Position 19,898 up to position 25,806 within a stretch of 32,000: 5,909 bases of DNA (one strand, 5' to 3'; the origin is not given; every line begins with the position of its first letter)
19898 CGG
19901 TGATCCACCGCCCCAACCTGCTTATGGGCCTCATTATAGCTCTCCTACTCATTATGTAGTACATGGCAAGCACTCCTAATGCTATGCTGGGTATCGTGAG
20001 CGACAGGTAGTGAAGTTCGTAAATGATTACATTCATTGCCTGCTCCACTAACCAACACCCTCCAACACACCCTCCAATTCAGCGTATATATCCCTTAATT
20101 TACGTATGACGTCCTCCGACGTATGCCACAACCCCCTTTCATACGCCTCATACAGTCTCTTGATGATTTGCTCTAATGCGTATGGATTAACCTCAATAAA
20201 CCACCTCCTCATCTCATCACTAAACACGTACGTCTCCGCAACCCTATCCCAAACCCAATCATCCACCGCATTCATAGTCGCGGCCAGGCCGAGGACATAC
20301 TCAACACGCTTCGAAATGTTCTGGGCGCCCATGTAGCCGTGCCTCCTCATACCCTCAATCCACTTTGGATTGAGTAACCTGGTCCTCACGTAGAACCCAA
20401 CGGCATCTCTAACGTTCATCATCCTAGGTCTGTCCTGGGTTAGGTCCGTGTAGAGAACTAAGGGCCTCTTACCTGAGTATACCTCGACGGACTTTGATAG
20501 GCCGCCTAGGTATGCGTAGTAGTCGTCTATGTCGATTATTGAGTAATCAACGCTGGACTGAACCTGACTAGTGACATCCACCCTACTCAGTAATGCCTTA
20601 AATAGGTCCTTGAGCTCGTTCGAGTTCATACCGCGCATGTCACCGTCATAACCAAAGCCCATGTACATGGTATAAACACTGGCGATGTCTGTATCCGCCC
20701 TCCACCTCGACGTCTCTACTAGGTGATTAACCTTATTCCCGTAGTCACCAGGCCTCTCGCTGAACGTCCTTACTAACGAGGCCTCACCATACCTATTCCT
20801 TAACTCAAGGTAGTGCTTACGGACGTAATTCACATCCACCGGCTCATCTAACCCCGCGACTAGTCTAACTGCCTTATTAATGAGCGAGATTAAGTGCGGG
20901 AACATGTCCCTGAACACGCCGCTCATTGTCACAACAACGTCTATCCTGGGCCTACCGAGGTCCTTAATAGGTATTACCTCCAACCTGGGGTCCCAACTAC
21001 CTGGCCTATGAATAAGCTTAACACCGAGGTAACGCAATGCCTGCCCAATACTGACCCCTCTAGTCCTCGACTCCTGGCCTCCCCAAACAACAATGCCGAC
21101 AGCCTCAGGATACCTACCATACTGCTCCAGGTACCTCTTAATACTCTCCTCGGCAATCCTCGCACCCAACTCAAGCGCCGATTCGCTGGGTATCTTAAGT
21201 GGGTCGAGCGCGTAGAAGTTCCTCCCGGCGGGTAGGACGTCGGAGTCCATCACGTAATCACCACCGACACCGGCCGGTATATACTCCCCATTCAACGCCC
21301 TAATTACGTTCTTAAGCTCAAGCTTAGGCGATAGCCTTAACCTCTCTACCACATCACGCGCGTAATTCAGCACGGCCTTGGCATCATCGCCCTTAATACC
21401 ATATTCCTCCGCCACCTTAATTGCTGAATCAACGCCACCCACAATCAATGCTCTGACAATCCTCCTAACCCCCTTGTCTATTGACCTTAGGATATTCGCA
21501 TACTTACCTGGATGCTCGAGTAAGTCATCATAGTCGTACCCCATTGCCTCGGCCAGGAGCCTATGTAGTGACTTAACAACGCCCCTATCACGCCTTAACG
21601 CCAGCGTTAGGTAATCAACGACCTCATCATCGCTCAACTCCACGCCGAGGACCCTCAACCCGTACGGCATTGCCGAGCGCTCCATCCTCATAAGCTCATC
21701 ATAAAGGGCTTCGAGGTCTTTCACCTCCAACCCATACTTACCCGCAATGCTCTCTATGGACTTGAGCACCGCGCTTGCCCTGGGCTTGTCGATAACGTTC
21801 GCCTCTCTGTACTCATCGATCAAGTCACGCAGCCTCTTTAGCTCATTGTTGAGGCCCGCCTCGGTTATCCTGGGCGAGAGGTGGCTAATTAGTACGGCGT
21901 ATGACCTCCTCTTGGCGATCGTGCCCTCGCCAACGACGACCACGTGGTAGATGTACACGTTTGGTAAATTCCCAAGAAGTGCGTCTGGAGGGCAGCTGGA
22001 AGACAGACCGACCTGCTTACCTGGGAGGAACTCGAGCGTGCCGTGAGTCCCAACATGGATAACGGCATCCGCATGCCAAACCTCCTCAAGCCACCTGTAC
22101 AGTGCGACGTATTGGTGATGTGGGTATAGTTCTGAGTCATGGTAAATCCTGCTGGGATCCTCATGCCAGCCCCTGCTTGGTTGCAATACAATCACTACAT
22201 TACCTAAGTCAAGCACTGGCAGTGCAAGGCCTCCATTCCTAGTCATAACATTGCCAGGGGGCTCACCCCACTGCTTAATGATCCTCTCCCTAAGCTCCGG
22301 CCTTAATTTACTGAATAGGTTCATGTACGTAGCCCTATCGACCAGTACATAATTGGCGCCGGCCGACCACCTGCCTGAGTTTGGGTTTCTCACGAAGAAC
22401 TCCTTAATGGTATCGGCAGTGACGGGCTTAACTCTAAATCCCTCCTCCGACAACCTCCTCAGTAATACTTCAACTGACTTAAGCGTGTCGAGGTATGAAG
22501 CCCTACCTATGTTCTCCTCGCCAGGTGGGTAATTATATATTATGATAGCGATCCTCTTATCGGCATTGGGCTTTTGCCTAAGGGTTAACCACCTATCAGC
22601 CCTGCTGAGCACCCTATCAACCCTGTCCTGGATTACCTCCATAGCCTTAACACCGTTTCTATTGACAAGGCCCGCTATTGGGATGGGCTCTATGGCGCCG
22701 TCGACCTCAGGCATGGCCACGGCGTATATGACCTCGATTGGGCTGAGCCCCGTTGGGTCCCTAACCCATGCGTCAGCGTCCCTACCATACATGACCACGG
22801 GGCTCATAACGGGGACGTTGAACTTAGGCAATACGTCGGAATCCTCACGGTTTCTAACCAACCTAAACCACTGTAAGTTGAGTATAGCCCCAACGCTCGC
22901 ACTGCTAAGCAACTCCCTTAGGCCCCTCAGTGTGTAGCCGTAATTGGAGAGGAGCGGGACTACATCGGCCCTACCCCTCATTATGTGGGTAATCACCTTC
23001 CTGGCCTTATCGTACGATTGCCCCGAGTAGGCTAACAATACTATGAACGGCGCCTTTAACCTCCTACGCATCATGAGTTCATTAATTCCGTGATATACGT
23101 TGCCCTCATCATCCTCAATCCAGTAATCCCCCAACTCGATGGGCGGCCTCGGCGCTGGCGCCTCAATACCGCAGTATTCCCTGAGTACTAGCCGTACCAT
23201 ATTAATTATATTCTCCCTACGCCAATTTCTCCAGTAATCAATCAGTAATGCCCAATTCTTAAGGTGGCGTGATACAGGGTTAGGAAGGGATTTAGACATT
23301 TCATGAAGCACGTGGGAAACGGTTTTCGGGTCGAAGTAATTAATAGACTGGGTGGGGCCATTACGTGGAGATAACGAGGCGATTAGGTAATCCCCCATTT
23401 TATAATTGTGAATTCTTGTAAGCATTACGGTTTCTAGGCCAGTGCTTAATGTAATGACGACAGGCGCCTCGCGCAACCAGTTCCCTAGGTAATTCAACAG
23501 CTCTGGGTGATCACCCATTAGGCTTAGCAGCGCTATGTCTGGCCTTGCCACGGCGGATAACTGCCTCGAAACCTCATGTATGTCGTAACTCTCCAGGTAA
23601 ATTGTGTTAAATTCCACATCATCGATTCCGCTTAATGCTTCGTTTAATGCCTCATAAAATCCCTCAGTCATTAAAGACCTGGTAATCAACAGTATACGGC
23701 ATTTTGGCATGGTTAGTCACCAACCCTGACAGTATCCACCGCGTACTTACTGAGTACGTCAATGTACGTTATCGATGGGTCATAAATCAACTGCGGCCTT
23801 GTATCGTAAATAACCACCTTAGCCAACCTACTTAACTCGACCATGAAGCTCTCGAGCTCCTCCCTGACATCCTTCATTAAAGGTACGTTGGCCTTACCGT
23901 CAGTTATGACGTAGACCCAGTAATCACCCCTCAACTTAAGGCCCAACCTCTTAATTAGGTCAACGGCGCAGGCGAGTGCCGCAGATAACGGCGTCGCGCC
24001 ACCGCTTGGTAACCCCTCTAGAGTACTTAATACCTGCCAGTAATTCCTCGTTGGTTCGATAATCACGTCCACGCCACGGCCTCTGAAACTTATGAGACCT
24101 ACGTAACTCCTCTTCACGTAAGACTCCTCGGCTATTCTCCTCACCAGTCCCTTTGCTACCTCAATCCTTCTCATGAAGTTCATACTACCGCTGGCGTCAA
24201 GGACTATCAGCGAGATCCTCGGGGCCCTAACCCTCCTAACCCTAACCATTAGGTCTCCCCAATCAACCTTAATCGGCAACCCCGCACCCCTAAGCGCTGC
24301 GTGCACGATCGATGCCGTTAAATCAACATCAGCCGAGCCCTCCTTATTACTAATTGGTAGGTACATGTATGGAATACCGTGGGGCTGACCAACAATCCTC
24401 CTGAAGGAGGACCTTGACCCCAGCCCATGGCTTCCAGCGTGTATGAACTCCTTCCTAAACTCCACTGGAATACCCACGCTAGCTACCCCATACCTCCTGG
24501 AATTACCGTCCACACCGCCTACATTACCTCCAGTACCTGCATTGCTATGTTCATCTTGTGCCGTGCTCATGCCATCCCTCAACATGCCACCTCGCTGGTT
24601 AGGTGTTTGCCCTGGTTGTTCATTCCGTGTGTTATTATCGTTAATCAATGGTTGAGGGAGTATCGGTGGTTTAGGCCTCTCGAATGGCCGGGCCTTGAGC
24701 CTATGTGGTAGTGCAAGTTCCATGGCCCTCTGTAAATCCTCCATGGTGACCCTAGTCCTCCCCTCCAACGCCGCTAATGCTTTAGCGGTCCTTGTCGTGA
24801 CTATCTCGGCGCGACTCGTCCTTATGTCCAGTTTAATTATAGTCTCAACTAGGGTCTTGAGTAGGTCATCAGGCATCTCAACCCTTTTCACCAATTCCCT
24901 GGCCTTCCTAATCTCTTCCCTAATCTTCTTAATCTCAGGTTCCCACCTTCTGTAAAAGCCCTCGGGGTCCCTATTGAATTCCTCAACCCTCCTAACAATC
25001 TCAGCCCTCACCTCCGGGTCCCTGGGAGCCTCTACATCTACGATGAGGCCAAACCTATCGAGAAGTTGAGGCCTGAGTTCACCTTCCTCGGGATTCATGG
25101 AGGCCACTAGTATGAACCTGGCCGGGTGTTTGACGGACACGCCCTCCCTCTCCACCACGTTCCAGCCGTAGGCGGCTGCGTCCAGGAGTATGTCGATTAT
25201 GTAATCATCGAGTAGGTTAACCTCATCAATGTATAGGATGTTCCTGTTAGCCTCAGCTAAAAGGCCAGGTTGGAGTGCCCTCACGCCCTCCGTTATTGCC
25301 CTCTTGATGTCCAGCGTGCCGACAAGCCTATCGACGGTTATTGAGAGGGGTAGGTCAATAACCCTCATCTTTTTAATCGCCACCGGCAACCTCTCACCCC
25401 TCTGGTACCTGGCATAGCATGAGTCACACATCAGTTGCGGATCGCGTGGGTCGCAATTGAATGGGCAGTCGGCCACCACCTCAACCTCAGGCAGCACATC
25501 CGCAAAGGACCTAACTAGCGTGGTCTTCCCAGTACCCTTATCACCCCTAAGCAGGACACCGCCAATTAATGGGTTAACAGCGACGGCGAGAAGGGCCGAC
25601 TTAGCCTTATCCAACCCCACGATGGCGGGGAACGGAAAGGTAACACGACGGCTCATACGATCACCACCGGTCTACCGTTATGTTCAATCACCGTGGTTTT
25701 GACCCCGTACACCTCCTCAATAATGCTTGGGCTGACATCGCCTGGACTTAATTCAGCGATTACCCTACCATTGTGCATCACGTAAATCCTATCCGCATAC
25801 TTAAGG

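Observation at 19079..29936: One 16-bp palindrome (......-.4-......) sits between TATA box and start codon of three cobalamin transcription units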

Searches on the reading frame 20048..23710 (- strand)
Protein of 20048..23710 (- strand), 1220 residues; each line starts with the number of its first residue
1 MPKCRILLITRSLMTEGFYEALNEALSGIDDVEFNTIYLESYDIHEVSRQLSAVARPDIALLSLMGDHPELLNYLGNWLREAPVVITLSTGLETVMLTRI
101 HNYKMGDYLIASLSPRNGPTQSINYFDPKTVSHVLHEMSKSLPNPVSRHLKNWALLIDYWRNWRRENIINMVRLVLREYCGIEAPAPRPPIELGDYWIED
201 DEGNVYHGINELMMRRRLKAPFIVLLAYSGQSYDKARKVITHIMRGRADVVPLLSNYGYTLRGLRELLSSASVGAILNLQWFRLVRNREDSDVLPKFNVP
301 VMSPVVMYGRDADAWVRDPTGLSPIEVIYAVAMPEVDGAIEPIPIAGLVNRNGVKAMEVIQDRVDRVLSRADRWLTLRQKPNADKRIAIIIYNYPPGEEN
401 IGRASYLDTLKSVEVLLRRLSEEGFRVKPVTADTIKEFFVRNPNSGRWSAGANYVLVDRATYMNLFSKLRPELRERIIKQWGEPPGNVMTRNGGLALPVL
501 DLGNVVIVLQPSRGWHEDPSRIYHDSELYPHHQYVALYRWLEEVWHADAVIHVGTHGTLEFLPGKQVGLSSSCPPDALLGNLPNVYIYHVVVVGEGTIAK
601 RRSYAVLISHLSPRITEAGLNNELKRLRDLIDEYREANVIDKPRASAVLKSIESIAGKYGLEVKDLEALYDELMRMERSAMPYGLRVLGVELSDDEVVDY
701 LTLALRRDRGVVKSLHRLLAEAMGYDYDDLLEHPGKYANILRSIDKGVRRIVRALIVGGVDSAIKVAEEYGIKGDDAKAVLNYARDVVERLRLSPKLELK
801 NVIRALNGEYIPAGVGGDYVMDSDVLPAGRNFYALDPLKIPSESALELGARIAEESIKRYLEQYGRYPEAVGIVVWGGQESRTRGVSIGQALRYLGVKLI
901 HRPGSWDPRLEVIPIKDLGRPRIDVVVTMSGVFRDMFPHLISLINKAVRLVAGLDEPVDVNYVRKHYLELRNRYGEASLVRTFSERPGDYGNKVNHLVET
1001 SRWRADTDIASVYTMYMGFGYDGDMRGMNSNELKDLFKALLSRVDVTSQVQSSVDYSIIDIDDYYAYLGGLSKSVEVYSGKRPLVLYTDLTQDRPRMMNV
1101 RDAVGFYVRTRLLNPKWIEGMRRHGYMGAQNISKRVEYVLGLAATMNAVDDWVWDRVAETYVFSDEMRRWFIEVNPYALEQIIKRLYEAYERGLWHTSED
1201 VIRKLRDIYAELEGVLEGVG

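Call 7: search_protein_families(library=pfam, proteins=[window:20048-23710:-])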
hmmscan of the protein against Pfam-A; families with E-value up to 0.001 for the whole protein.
window:20048-23710:- (1220 aa): 1 family
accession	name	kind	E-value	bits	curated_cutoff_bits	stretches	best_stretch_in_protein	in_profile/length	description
PF02514.21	CobN-Mg_chel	-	0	1098.9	24.5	1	158-1201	2-1089/1090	CobN/Magnesium Chelatase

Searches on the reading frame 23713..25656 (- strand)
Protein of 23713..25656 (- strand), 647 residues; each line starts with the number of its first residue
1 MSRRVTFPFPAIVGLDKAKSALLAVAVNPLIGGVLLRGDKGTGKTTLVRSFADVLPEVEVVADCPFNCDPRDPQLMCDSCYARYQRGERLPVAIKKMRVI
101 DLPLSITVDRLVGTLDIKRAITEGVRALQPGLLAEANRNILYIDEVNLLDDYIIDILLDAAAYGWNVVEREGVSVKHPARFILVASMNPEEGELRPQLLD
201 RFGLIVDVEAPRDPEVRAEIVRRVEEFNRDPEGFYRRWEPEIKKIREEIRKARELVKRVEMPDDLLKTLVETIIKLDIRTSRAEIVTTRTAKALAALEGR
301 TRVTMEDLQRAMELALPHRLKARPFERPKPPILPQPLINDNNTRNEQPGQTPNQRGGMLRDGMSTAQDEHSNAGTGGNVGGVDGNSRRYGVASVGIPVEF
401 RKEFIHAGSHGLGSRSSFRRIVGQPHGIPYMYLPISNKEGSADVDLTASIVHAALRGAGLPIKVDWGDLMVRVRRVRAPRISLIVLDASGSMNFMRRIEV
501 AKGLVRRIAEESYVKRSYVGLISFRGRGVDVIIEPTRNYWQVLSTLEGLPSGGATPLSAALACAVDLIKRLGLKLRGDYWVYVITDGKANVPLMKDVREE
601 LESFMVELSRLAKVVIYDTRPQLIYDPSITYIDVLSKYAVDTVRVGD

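Call 7: search_protein_families(library=pfam, proteins=[window:23713-25656:-])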
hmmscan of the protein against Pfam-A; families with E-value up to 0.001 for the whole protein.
window:23713-25656:- (647 aa): 8 families
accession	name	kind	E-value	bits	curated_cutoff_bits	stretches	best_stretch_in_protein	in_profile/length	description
PF17863.7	AAA_lid_2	-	6e-17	61.6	22.7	1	267-328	2-64/74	AAA lid domain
PF01078.27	Mg_chelatase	-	4.5e-13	49.5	20.3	1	120-189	89-158/207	Magnesium chelatase, subunit ChlI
PF13519.12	VWA_2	-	1.1e-12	49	27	1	483-587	2-106/107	von Willebrand factor type A domain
PF07728.20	AAA_5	-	1.3e-10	41.9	22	1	96-202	27-139/139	AAA domain (dynein-related subfamily)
PF13191.12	AAA_16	-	9.6e-05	23.4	32.6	1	30-58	23-51/167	AAA ATPase domain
PF00493.29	MCM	-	0.00011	21.9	23.3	0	117-195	101-179/224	MCM P-loop domain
PF20030.5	bpMoxR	-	0.0007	19.2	27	0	111-212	73-170/205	MoxR domain in the MoxR-vWA-beta-propeller ternary systems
PF00092.34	VWA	-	0.00073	20.2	23.8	0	484-603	4-129/174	von Willebrand factor type A domain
